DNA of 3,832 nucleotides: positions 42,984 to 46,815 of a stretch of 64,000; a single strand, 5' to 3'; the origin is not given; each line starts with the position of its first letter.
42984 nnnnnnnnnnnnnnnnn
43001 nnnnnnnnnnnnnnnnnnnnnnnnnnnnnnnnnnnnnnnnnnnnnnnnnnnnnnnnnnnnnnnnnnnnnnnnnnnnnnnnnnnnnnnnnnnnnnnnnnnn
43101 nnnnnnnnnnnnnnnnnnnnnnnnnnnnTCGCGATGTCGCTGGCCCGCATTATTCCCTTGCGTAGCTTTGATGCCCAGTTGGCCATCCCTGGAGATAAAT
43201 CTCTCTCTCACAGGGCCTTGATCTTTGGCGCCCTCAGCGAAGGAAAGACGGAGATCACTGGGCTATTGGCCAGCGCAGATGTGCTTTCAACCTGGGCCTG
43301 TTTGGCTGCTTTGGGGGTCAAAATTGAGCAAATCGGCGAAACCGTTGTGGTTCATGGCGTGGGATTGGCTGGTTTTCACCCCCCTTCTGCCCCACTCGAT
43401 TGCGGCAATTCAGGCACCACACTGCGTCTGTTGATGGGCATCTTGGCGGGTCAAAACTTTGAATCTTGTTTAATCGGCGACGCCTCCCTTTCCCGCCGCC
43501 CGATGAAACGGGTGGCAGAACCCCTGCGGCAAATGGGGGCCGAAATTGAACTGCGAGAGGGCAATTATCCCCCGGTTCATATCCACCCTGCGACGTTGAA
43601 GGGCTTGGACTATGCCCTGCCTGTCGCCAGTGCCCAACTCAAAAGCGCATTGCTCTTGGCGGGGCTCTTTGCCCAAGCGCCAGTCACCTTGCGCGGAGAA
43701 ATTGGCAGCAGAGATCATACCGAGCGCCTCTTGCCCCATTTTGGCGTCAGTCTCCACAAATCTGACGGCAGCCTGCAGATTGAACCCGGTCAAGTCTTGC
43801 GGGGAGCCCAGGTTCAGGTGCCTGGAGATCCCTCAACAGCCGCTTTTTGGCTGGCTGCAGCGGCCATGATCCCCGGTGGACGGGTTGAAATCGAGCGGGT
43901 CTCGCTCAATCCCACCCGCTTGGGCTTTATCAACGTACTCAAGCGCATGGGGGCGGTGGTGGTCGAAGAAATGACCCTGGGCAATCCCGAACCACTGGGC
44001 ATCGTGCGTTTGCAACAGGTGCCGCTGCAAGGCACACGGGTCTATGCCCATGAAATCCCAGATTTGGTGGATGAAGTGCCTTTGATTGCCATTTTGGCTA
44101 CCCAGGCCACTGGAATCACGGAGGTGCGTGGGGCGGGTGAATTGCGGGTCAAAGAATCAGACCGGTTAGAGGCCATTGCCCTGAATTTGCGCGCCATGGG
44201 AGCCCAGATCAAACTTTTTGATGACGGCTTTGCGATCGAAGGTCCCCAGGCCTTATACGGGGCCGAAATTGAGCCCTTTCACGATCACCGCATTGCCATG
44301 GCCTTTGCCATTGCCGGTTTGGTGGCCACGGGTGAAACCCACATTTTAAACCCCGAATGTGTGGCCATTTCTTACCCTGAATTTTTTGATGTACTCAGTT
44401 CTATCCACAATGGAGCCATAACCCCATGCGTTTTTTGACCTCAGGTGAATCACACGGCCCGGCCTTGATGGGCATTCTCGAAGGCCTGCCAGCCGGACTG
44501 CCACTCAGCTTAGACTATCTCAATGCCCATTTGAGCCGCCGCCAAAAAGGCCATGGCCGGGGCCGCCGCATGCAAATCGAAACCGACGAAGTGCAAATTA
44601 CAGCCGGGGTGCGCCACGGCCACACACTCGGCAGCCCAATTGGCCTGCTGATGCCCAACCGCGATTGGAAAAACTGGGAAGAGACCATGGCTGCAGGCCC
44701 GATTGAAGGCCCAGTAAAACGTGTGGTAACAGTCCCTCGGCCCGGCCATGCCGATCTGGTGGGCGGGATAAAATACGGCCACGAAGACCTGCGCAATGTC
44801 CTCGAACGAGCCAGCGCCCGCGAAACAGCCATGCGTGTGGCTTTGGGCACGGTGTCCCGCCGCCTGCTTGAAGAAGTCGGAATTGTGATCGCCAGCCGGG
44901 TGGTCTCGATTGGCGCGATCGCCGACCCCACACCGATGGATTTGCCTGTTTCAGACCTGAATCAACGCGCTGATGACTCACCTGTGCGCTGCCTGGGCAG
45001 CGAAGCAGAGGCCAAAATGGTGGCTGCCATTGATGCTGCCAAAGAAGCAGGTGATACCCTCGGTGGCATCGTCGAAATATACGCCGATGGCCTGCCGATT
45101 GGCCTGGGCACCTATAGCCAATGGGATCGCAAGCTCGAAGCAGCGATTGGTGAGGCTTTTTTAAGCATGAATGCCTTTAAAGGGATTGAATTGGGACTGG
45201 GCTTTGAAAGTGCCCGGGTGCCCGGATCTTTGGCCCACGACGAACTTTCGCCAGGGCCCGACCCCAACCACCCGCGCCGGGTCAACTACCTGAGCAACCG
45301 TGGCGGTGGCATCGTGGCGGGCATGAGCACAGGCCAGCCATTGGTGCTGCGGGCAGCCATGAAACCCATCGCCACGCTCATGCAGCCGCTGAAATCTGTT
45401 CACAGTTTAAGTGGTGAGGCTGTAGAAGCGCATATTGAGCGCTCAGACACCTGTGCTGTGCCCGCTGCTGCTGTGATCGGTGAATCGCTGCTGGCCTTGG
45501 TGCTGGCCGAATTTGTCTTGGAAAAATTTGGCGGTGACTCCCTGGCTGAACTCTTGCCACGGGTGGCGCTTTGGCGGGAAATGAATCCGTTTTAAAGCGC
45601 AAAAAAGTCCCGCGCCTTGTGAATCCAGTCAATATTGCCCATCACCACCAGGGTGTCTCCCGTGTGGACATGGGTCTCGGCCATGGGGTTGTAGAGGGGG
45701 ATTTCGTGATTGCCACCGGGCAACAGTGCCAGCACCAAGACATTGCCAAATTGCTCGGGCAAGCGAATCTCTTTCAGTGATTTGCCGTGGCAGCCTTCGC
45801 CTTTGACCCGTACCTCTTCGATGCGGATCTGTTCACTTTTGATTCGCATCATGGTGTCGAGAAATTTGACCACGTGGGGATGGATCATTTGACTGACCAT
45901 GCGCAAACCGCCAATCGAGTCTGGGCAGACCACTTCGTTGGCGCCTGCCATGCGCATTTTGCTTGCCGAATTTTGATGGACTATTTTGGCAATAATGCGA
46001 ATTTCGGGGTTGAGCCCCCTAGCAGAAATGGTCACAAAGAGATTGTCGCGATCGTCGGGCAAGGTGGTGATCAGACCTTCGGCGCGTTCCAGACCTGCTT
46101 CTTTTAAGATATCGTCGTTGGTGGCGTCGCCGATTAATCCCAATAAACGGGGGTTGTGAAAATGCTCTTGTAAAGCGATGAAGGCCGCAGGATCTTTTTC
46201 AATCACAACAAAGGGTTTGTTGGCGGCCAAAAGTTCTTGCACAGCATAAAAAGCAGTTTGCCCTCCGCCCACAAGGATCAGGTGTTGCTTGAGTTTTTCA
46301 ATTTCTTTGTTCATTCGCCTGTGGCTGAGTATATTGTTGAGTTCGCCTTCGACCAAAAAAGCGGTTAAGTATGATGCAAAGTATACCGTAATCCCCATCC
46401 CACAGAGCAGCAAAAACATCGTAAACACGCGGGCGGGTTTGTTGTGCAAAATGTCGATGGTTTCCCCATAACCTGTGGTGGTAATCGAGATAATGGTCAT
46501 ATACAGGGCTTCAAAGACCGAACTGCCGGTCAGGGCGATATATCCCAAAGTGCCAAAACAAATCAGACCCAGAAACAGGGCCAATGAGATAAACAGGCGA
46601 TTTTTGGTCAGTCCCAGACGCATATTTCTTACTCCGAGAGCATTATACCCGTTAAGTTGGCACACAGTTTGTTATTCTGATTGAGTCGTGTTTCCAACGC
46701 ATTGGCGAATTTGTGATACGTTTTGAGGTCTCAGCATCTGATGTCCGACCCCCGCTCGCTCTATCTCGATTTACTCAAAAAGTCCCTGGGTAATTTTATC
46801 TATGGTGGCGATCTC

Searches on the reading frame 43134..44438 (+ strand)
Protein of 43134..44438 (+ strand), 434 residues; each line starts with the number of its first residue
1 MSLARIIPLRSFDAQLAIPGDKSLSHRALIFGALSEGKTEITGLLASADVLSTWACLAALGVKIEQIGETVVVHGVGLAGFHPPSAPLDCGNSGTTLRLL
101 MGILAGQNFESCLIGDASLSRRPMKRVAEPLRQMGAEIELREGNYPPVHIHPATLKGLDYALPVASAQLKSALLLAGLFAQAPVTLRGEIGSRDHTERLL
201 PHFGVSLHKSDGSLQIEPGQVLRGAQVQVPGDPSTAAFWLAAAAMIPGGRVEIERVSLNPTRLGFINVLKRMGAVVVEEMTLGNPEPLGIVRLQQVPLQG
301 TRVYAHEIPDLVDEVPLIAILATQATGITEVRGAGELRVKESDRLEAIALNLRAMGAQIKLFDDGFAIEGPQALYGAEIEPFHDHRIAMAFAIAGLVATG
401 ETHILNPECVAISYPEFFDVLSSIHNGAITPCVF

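Call 11: search_protein_families(library=pfam, proteins=[window:43134-44438:+], max_evalue=0.00001)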
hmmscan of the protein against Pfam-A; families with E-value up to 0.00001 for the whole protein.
window:43134-44438:+ (434 aa): 1 family
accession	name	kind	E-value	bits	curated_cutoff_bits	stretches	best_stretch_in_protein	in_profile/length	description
PF00275.25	EPSP_synthase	-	2.4e-120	402.5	22.8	1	13-421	8-417/417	EPSP synthase (3-phosphoshikimate 1-carboxyvinyltransferase)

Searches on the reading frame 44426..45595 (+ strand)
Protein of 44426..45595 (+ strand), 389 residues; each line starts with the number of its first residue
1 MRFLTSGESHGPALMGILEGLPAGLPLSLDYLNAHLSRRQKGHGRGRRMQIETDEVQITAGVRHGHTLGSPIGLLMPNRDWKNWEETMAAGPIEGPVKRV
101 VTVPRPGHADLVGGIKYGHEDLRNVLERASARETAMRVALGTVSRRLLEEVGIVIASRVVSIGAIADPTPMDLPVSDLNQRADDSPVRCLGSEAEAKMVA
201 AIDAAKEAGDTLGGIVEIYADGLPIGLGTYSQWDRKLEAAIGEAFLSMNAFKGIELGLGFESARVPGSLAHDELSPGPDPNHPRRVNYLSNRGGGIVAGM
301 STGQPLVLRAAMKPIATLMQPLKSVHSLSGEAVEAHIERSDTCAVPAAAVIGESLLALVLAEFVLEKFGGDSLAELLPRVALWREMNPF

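Call 11: search_protein_families(library=pfam, proteins=[window:44426-45595:+], max_evalue=0.00001)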
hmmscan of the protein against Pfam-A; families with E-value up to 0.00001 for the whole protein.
window:44426-45595:+ (389 aa): 1 family
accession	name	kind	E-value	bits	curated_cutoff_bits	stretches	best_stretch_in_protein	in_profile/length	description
PF01264.26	Chorismate_synt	-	5.8e-110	367.5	27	1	1-365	1-327/327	Chorismate synthase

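Call 25: find_related_loci(query=window:44426-45595:+, collection=genome_contigs, flank=3000)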
Query window:44426-45595:+ (389 aa) in genome_contigs; peptide patterns used: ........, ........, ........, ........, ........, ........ (x = any residue, [..] = any of these).
599 stretches matched a pattern (row limit reached: there are more); 543 encode a relative of the query (tblastn E <= 1e-3); the best 80 are kept; 80 distinct loci.
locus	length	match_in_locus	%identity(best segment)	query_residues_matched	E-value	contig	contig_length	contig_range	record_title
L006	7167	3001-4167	98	1-389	0e+0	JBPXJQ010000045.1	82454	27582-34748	MAG: Candidatus Blackallbacteria bacterium isolate mt_P12 k141_305731, whole genome shotgun sequence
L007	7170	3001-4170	97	1-389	0e+0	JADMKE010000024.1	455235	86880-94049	MAG: Candidatus Sericytochromatia bacterium isolate MAG_89 NODE_18_length_455235_cov_18.027180, whole genome shotgun seq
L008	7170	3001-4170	95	1-389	0e+0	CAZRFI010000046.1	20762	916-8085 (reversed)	MAG TPA_asm: uncultured Candidatus Sericytochromatia bacterium isolate binchicken_co266_209 genome assembly, contig: NOD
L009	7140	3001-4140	67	1-383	1e-176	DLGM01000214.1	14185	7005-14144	MAG TPA_asm: Cyanobacteria bacterium UBA7694 UBA7694_contig_46326, whole genome shotgun sequence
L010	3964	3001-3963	74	1-322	7e-165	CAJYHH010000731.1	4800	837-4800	MAG: Candidatus Sericytochromatia bacterium isolate maxbin_SP350_1.003_cleaned genome assembly, contig: k127_306022, who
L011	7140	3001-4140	62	1-385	2e-153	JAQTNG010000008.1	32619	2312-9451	MAG: Elusimicrobia bacterium isolate STA_59 NODE_2605_length_32619_cov_3.144374_Sandtown_A, whole genome shotgun sequenc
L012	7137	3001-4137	60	1-384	3e-153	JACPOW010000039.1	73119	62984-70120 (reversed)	MAG: Elusimicrobia bacterium isolate NC_groundwater_611_Pr5_B-0.1um_68_12 alan_book_18_scaffold_37659, whole genome shot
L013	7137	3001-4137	61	1-384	2e-152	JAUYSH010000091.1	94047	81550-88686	MAG: Elusimicrobiota bacterium isolate C5_metabat.bin.68 C5_k141_177236, whole genome shotgun sequence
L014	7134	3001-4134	61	1-383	4e-152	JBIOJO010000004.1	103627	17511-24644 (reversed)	MAG: Elusimicrobiota bacterium isolate GcC5-9 k141_709319_length_103627_cov_46.0000, whole genome shotgun sequence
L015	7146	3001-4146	62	1-386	1e-150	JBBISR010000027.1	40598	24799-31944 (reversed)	MAG: Armatimonadota bacterium isolate CYF170214_bin_378 NODE_100_length_40598_cov_3.7536, whole genome shotgun sequence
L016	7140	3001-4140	59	1-385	2e-150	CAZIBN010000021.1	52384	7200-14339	MAG TPA_asm: uncultured Elusimicrobia sp. isolate binchicken_co186_163 genome assembly, contig: NODE_579_length_52384_co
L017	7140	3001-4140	59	1-385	2e-150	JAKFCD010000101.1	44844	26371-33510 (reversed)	MAG: Elusimicrobiota bacterium isolate LC012 contig-124_852, whole genome shotgun sequence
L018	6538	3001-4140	62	1-385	2e-149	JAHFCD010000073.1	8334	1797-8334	MAG: Elusimicrobia bacterium isolate nzgw213 NODE_10033_length_8335_cov_2.800828, whole genome shotgun sequence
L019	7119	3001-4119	61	1-376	6e-149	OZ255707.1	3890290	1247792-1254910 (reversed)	MAG: Candidatus Lustribacter sp. isolate 34ca57e7-cb0a-4b22-bac4-e0fde8cbcaa4 genome assembly, chromosome: 1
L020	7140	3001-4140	59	1-385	2e-148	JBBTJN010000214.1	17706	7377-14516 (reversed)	MAG: Elusimicrobiota bacterium isolate H52-bin097_1 H52_bin097_1_000000000214, whole genome shotgun sequence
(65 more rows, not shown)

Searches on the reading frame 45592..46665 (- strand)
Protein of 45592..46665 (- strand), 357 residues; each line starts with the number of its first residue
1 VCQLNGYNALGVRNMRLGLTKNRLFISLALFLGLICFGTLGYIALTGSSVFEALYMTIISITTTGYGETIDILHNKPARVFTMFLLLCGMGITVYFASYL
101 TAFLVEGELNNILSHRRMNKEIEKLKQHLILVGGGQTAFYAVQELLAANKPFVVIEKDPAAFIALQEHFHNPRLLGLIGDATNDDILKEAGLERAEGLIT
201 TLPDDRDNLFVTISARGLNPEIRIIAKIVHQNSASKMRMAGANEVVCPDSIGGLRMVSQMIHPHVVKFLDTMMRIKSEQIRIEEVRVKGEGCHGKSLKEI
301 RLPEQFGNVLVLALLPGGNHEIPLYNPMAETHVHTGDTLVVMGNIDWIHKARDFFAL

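Call 11: search_protein_families(library=pfam, proteins=[window:45592-46665:-], max_evalue=0.00001)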
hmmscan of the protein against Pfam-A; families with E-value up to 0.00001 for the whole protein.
window:45592-46665:- (357 aa): 3 families
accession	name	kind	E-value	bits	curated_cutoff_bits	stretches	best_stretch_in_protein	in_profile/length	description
PF02254.24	TrkA_N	-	4.6e-28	98.3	23.8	1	130-248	2-116/116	TrkA-N domain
PF07885.22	Ion_trans_2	-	4e-11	43.1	22.5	1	31-105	3-78/79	Ion channel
PF02080.26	TrkA_C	-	6.1e-09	36.1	27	1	283-355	2-70/71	TrkA-C domain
